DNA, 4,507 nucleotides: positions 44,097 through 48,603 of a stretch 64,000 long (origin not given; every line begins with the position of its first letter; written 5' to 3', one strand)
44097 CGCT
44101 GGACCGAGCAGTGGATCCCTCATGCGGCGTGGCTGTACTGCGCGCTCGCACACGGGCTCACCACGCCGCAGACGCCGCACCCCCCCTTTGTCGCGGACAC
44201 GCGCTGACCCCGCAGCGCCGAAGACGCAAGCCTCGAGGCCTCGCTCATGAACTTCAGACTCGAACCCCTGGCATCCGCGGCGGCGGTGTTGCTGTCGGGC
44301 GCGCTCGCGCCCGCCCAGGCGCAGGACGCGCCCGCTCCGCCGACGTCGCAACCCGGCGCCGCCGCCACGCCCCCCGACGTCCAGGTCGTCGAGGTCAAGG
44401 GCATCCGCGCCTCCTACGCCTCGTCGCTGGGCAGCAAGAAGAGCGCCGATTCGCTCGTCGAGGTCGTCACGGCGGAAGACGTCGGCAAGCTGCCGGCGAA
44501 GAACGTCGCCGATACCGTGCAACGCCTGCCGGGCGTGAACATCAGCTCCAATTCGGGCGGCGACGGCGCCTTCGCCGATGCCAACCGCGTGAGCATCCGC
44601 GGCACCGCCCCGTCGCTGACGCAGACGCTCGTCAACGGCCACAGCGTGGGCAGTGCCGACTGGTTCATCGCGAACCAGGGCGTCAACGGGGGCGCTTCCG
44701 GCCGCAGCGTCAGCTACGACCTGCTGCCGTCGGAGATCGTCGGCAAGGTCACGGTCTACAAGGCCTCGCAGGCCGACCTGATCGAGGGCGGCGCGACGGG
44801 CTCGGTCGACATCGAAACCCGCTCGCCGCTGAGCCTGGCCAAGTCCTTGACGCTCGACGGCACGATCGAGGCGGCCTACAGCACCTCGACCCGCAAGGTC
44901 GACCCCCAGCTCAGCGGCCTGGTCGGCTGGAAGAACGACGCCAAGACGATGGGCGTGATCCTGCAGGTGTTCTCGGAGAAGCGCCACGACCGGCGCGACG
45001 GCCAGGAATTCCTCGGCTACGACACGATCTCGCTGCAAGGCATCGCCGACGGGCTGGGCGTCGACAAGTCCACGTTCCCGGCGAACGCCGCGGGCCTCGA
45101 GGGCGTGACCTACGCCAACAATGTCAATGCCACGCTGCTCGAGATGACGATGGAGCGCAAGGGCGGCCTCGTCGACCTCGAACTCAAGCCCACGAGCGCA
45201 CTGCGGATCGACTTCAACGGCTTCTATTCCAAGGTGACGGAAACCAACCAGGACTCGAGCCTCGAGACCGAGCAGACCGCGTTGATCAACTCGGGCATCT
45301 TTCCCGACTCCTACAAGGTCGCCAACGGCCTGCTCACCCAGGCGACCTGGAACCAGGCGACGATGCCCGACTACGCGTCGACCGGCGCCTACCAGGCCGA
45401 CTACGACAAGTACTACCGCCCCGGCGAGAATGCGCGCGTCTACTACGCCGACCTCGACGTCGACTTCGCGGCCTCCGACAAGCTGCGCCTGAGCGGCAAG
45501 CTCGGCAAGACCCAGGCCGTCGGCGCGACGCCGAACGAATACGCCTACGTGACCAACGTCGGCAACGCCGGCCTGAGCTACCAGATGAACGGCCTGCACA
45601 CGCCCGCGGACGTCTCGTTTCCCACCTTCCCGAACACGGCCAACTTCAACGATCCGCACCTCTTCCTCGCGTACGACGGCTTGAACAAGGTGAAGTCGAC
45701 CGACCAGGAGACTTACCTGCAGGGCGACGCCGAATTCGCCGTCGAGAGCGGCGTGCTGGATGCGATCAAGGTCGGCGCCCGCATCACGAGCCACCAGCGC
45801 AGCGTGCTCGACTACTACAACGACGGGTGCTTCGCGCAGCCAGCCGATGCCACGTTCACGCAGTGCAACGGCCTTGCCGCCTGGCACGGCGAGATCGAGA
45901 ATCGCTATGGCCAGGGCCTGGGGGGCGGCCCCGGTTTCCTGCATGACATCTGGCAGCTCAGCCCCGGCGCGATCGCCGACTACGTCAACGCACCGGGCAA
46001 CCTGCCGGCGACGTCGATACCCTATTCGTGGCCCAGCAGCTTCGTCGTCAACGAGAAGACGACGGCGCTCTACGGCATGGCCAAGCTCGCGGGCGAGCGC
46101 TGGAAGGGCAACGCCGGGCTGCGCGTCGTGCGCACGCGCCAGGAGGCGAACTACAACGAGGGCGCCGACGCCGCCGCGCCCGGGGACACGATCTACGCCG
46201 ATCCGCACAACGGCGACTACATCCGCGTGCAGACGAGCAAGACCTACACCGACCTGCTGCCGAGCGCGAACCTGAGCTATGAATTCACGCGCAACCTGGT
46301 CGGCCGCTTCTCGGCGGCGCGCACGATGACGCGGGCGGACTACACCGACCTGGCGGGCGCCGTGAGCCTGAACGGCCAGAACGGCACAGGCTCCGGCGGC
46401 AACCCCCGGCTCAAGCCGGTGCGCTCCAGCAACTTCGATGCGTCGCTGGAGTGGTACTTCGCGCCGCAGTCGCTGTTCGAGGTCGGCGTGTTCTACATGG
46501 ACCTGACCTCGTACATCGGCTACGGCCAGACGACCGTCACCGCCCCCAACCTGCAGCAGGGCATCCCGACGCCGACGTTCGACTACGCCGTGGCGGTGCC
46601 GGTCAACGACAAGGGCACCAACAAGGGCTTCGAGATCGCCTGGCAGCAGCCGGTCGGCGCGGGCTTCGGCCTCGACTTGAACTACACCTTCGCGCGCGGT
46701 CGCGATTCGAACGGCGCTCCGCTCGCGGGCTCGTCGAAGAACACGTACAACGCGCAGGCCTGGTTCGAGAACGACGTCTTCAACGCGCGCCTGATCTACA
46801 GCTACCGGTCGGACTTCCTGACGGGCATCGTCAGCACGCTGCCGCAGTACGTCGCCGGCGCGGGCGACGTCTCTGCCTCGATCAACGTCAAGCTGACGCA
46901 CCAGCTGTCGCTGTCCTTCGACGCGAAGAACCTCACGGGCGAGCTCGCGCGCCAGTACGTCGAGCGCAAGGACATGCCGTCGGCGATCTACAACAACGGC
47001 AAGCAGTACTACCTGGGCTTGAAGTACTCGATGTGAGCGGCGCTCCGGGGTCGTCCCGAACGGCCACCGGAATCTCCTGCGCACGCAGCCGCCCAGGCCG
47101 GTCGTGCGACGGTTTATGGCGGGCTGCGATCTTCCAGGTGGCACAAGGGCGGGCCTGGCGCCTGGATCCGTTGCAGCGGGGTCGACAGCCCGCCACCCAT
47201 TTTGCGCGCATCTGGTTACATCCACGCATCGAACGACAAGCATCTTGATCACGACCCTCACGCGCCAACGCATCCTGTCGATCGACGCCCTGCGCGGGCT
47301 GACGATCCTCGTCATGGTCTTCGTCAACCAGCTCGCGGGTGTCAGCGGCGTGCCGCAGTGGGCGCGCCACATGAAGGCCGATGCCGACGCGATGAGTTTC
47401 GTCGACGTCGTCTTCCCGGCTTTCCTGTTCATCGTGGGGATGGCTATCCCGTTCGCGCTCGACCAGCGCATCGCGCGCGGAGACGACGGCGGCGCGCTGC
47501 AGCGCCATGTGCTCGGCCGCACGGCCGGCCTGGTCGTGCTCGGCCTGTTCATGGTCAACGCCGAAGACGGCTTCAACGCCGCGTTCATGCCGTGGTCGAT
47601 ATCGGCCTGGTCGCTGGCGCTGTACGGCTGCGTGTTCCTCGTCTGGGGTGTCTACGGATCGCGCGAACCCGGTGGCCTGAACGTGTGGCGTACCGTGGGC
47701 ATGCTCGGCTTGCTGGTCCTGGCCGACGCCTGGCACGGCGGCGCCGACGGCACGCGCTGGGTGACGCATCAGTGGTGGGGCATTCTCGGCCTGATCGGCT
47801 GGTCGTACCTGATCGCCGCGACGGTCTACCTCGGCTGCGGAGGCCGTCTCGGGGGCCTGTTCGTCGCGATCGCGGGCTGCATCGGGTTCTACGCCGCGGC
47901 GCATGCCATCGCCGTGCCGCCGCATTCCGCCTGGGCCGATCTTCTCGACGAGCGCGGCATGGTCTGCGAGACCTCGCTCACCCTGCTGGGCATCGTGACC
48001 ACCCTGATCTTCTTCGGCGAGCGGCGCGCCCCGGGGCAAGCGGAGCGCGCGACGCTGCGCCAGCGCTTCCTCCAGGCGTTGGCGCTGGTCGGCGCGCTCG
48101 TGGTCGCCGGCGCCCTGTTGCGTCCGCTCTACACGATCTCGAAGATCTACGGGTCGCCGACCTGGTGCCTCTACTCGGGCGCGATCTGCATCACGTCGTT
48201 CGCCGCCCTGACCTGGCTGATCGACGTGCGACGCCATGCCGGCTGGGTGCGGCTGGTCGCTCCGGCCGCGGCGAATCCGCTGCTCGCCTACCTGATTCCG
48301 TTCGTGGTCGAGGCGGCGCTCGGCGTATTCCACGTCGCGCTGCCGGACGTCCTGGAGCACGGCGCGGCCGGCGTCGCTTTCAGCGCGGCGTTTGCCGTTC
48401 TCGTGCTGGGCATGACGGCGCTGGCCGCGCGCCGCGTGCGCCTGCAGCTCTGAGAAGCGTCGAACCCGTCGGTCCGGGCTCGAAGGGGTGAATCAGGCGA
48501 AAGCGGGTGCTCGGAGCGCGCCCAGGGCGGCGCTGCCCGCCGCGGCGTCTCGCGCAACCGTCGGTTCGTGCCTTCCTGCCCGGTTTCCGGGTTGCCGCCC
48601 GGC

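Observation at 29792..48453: TonB-dependent, ROK-regulated chitosan/glucosamine utilisation locus in a Gram-negative bacterium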

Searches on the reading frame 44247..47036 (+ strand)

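Call 6: search_protein_families(library=pfam, proteins=[window:44247-47036:+])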
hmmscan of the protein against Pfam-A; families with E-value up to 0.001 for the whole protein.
window:44247-47036:+ (929 aa): 3 families
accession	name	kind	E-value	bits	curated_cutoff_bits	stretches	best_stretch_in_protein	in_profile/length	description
PF00593.30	TonB_dep_Rec_b-barrel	-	4.3e-32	113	27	1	443-896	17-436/436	TonB dependent receptor-like, beta-barrel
PF07715.20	Plug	-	1.3e-15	58.2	23.9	1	64-187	2-107/107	TonB-dependent Receptor Plug Domain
PF14905.12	OMP_b-brl_3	-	4.1e-14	52.9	27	1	598-903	107-380/408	Outer membrane protein beta-barrel family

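Call 10: search_protein_families(library=ncbifam, proteins=[window:44247-47036:+])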
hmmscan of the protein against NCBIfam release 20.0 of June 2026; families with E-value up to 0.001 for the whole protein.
window:44247-47036:+ (929 aa): 10 families
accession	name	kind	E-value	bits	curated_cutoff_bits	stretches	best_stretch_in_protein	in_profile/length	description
TIGR01782.1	TonB-Xanth-Caul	subfamily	2.6e-167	558.7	310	1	48-928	4-867/868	TonB-dependent receptor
NF010051.0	PRK13528.1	subfamily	1.6e-11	43.2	583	1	70-226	52-208/727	FepA family TonB-dependent siderophore receptor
TIGR01785.1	TonB-hemin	subfamily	1.7e-10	40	316.85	1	70-347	21-240/677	TonB-dependent heme/hemoglobin receptor family protein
NF010048.1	PRK13524.1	subfamily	8.3e-10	37.8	493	1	71-195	57-179/744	FepA family TonB-dependent siderophore receptor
NF007478.2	PRK10064.1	equivalog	9.7e-08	30.7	745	1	64-138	44-112/663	catecholate siderophore receptor CirA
NF010010.0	PRK13483.1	equivalog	7.4e-07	27.5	927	1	63-137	46-113/660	ligand-gated channel protein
NF010038.0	PRK13513.1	equivalog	1.2e-06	27.3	942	0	67-137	52-115/659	ligand-gated channel protein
TIGR01779.1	TonB-B12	equivalog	1.3e-06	27.3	599.7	1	69-137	47-111/614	TonB-dependent vitamin B12 receptor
NF007926.1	PRK10641.1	equivalog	1.7e-06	26.9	836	1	71-135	48-108/617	TonB-dependent vitamin B12 receptor BtuB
NF010011.0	PRK13484.1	equivalog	0.00059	18.2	1197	0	64-138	44-111/682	IreA family TonB-dependent siderophore receptor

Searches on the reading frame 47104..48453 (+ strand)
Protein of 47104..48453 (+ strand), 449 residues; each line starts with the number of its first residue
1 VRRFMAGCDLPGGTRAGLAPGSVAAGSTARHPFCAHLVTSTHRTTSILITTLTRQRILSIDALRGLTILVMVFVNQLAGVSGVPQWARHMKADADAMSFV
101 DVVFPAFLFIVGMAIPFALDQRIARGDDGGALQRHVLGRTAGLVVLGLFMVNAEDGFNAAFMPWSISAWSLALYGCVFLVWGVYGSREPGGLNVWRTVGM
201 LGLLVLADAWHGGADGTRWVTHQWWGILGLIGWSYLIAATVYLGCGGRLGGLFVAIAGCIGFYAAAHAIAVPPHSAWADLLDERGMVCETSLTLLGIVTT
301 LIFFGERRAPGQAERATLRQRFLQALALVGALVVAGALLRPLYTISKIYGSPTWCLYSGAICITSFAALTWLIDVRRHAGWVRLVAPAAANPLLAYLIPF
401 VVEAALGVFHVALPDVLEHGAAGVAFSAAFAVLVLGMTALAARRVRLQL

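Call 6: search_protein_families(library=pfam, proteins=[window:47104-48453:+])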
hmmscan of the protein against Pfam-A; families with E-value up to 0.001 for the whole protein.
window:47104-48453:+ (449 aa): 2 families
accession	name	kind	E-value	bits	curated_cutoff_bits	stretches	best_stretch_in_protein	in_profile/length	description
PF16401.11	DUF5009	-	2.4e-09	37.4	25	1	58-185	3-138/260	Domain of unknown function (DUF5009)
PF07786.18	HGSNAT_cat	-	2.6e-07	30.8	22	1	56-150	1-86/222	Heparan-alpha-glucosaminide N-acetyltransferase, catalytic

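Call 10: search_protein_families(library=ncbifam, proteins=[window:47104-48453:+])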
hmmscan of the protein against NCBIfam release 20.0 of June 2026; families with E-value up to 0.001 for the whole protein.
window:47104-48453:+ (449 aa): 0 families

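Call 65: search_solved_structures(query=window:47104-48453:+, max_evalue=1, show_alignments=2)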
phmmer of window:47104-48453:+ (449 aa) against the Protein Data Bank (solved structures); distinct sequences matched with E-value up to 1: 3.
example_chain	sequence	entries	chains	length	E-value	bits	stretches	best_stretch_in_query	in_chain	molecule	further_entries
8vkj_A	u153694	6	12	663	9.2e-07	31.6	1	55-153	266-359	Heparan-alpha-glucosaminide N-acetyltransferase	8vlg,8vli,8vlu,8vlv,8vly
8jkv_A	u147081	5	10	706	9.6e-07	31.5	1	55-153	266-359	Heparan-alpha-glucosaminide N-acetyltransferase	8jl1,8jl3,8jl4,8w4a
8tu9_A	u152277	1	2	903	1.8e-06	30.6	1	55-153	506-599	Enhanced green fluorescent protein,Heparan-alpha-glucosaminide N-acetyltransferase,Isoform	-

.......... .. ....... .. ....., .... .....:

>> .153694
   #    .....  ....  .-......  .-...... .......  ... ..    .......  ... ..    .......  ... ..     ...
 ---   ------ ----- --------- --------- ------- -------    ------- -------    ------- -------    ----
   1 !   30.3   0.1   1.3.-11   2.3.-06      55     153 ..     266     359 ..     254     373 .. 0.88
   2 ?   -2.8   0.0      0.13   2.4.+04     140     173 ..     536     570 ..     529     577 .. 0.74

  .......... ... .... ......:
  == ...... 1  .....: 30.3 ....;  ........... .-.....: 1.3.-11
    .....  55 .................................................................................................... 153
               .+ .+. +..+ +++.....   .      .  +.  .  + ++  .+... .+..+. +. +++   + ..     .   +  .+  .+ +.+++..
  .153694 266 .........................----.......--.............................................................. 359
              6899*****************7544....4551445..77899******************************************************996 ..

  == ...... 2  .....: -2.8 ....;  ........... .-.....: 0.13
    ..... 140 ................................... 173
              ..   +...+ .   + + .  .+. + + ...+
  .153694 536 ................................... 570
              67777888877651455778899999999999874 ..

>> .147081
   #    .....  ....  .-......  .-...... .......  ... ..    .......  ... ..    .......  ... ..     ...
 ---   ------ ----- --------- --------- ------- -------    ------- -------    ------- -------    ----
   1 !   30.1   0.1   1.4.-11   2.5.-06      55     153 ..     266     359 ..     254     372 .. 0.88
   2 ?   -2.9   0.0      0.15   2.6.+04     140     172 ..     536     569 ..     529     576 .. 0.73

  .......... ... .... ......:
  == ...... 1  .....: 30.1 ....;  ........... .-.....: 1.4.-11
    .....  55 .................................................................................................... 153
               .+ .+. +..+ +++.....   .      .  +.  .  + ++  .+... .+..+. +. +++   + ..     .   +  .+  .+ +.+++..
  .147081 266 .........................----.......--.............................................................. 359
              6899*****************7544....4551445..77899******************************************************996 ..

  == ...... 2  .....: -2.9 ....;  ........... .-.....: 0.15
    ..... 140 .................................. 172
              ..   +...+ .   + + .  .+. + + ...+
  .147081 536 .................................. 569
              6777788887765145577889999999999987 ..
